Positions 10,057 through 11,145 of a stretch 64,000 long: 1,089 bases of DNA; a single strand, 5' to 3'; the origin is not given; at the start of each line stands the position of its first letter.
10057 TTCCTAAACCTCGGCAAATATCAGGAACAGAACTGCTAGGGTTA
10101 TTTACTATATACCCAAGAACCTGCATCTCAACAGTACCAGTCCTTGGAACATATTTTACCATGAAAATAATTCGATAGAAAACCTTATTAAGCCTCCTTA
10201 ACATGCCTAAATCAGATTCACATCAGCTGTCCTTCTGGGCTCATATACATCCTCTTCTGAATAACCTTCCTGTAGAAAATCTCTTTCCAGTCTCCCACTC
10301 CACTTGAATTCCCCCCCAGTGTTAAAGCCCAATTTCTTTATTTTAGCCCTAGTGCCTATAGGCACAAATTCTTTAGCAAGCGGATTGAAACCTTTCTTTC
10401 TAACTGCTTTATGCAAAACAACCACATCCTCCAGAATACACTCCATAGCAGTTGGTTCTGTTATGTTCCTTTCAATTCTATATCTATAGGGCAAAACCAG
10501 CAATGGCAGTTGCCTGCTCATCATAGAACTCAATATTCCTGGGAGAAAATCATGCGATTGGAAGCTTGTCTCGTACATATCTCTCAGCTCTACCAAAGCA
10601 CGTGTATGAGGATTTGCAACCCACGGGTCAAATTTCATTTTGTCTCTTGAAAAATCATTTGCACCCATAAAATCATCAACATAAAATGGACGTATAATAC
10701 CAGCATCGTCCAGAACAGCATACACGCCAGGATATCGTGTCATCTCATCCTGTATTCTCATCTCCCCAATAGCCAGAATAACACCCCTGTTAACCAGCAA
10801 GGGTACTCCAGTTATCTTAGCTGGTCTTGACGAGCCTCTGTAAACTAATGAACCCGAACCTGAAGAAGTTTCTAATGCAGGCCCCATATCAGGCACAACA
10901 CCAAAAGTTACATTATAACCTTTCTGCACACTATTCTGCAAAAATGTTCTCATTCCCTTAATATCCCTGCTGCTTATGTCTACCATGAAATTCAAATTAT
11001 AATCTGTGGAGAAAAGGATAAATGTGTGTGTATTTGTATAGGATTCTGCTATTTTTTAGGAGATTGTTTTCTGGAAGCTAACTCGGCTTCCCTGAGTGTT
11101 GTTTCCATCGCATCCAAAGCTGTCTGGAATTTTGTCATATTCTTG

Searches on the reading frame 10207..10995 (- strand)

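Call 38: search_protein_families(library=pfam, proteins=[window:10207-10995:-], max_evalue=0.001)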
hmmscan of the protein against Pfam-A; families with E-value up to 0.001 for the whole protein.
window:10207-10995:- (262 aa): 1 family
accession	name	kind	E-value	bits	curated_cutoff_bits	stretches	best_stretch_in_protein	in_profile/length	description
PF07145.20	PAM2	-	0.00019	21.3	20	1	199-214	2-17/18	Ataxin-2 C-terminal region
